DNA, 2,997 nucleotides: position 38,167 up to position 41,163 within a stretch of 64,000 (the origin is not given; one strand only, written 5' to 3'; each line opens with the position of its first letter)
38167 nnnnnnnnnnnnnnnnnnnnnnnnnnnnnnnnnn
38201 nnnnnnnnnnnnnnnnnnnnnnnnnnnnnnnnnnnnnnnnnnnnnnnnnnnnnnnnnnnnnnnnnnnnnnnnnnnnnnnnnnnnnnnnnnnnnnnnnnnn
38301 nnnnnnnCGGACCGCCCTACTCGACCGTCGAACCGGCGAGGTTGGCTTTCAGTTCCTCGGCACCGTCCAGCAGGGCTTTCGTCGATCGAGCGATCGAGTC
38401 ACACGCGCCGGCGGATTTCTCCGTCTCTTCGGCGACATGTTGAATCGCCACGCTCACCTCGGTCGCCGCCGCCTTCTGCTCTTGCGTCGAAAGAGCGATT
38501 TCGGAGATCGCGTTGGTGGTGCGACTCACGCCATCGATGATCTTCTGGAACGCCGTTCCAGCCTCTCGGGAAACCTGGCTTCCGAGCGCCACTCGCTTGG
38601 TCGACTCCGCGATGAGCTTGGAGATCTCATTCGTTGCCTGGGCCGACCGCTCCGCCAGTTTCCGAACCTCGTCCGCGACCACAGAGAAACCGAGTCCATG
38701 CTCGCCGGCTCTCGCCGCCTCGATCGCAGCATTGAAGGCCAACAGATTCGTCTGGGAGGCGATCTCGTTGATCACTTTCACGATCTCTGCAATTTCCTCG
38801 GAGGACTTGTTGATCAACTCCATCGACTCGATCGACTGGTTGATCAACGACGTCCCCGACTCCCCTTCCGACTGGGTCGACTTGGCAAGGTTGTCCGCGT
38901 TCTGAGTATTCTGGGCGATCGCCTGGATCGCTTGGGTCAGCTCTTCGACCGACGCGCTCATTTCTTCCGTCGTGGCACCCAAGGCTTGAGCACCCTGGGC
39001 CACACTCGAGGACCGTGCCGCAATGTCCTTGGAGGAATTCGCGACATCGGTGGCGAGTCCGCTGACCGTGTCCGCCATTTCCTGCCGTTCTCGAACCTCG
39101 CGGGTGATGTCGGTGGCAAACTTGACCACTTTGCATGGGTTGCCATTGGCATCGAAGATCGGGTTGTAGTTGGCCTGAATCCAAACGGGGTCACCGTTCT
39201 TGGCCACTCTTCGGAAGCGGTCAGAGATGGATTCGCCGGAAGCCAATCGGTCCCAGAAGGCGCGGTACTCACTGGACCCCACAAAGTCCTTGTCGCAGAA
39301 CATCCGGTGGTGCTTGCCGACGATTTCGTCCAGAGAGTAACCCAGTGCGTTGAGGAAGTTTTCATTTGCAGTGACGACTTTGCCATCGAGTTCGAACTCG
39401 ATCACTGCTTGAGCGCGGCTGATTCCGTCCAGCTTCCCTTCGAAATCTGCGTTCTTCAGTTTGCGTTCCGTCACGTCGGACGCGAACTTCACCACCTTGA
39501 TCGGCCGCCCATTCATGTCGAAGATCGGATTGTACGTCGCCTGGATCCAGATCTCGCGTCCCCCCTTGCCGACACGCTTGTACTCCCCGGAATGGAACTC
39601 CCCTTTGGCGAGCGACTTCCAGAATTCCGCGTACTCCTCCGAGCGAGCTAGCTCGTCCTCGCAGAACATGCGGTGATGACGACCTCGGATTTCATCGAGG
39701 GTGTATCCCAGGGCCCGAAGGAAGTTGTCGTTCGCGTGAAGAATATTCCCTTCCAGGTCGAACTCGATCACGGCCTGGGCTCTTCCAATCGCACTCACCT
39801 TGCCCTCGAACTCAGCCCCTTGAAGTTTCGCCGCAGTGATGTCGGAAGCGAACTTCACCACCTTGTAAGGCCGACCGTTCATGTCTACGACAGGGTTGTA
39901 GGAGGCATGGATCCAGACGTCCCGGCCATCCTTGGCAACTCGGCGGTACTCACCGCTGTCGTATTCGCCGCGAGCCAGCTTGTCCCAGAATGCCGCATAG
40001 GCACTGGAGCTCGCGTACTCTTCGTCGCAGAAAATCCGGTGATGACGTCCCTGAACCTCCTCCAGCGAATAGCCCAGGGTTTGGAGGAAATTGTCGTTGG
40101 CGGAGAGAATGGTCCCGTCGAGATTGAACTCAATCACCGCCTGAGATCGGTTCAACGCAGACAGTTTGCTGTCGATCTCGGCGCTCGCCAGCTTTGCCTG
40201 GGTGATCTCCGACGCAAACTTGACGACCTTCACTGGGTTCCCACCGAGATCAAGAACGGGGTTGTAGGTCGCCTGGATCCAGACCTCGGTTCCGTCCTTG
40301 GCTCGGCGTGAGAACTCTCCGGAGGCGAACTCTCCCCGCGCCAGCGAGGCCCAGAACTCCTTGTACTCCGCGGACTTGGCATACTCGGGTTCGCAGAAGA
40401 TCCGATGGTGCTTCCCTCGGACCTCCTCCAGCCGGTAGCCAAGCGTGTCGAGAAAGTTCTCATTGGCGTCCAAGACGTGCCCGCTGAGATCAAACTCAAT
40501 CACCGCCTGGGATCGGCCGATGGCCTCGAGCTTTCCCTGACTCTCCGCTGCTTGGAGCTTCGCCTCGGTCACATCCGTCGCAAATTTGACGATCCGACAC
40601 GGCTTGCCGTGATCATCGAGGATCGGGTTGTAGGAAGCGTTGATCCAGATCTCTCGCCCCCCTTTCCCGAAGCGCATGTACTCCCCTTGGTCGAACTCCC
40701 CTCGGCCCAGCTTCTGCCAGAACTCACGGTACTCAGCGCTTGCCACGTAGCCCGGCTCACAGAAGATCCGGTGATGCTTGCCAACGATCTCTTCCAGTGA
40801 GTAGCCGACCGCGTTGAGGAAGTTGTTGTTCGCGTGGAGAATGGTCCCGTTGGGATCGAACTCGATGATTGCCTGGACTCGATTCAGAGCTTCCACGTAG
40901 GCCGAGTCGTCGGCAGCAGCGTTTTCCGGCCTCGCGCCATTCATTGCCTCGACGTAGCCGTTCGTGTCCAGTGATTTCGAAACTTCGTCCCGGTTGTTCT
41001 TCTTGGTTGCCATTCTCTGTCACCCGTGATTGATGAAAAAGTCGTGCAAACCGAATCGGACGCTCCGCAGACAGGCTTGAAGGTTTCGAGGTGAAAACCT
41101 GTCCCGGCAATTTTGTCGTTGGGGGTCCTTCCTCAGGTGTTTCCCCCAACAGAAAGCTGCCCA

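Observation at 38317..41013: Soluble chemoreceptor with five tandem PAS domains encoded by ~369-bp DNA repeats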

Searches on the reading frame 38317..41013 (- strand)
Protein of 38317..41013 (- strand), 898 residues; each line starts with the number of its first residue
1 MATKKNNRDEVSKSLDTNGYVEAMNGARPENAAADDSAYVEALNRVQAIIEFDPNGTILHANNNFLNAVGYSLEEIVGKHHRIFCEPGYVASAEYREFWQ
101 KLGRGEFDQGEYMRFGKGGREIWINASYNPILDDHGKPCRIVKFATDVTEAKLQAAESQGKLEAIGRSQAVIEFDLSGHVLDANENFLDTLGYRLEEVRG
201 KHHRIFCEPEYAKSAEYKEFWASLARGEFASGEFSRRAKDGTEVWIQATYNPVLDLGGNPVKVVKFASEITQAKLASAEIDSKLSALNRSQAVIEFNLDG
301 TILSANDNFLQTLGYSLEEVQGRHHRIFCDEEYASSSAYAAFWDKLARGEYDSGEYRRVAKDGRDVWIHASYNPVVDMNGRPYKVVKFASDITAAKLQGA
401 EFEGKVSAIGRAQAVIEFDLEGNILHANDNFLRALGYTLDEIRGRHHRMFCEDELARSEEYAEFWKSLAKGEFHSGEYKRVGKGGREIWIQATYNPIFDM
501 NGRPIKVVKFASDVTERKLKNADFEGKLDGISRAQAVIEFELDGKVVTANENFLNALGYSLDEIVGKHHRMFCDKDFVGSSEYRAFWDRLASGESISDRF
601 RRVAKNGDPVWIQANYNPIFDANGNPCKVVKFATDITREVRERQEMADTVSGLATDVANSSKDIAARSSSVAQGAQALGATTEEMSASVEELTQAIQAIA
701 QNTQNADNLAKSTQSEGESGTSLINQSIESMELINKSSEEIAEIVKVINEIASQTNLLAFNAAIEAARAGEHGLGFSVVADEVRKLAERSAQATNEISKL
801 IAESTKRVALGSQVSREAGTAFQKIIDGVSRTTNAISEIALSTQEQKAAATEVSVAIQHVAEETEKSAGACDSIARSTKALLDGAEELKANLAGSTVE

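Call 5: search_protein_families(library=pfam, proteins=[window:38317-41013:-], max_evalue=0.01)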
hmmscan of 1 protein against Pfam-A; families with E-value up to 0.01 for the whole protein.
window:38317-41013:- (898 aa): 15 families
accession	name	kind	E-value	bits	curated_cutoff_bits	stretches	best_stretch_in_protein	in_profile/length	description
PF08447.18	PAS_3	-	7e-92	302.3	25.6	5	425-510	2-88/89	PAS fold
PF08448.16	PAS_4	-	1.5e-73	244.5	23.1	5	413-518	6-109/110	PAS fold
PF13426.13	PAS_9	-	6e-69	229.3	27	5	542-637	9-102/103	PAS domain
PF00989.32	PAS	-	4.4e-48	162.4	22.6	5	292-392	13-113/113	PAS fold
PF00015.26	MCPsignal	-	3.2e-47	161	34.6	1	708-862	2-170/172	Methyl-accepting chemotaxis protein (MCP) signalling domain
PF13188.13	PAS_8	-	6e-18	64.5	21.8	0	414-450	13-47/65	PAS domain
PF11964.13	SpoIIAA-like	-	5.7e-06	27.4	25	0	537-632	1-93/106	SpoIIAA-like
PF14598.12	PAS_11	-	7.1e-05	23.2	25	0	294-379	6-90/109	PAS domain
PF24990.1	PAS_13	-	8.3e-05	23.4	27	0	544-577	10-36/143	ERT1/acuK family PAS domain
PF07927.17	HicA_toxin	-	0.00012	22.6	27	0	432-450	8-26/58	HicA toxin of bacterial toxin-antitoxin,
PF24820.1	Diguanyl_cycl_sensor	-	0.00014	22.2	28.1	0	290-335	6-51/109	Diguanylate cyclase-like sensor domain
PF05064.18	Nsp1_C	-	0.00033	20.9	24.1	0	261-299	55-93/114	Nsp1-like C-terminal region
PF08207.18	EFP_N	-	0.003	18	23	0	375-390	10-24/58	Elongation factor P (EF-P) KOW-like domain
PF06072.16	Herpes_US9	-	0.0037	17.5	23.7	0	427-451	10-34/61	Alphaherpesvirus tegument protein US9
PF17202.10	sCache_3_3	-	0.0077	17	28.8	0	488-508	71-91/107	Single cache domain 3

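Call 6: search_protein_families(library=ncbifam, proteins=[window:38317-41013:-], max_evalue=0.01)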
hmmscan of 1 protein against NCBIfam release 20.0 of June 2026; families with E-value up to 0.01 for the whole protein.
window:38317-41013:- (898 aa): 19 families
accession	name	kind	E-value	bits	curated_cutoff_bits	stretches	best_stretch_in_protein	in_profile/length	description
TIGR00229.1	sensory_box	domain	8.1e-90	297.4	22.9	5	413-519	16-121/126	PAS domain S-box protein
NF008467.0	PRK11359.1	equivalog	7.5e-50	169.7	857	5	47-152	147-252/800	oxygen-sensing cyclic-di-GMP phosphodiesterase DosP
NF041847.1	transduc_aer2_vibrio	equivalog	2.6e-47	161.6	1200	1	635-888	492-745/804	aerotaxis transducer Aer2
NF047851.1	MCPCitTducer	equivalog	6.6e-45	154.2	900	1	640-893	266-512/553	methyl-accepting chemotaxis citrate transducer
NF011622.0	PRK15048.1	equivalog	3.7e-41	141.9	900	1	637-890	262-508/553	methyl-accepting chemotaxis protein II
NF011615.0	PRK15041.1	equivalog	2.1e-40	138.9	947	1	634-891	261-511/554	methyl-accepting chemotaxis protein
TIGR02938.1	nifL_nitrog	equivalog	9.4e-39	133.3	242.45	5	418-518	20-119/494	nitrogen fixation negative regulator NifL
NF007309.0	PRK09793.1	equivalog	2.4e-38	132.4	903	1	641-896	250-512/533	methyl-accepting chemotaxis protein IV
NF052306.1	BluLightHisKinLov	equivalog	4.6e-32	111.2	450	5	543-701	44-195/334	blue-light-activated histidine kinase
NF010077.0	PRK13559.1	subfamily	1.1e-31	110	361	5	543-772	65-289/364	hypothetical protein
NF045675.1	PhdiestaseDibA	equivalog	7e-29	100.6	980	5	414-520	90-195/623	phosphodiesterase DibA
NF058645.1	MCPCtpMPsAe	equivalog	1.3e-24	86.9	900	1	631-889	271-550/558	methyl-accepting chemotaxis protein CtpM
NF050802.1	AspChtxCcaA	equivalog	8.5e-22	77.3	1300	1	684-857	515-691/700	aspartate chemotaxis receptor CcaA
NF052652.1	YtvA_fam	equivalog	3.3e-21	76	250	1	543-650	22-128/243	YtvA family blue-light photoreceptor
NF053781.1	cdiGMPphdstlr2612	equivalog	1.8e-20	72.3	1600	2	337-517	645-829/1268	Tlr1612 family c-di-GMP phosphodiesterase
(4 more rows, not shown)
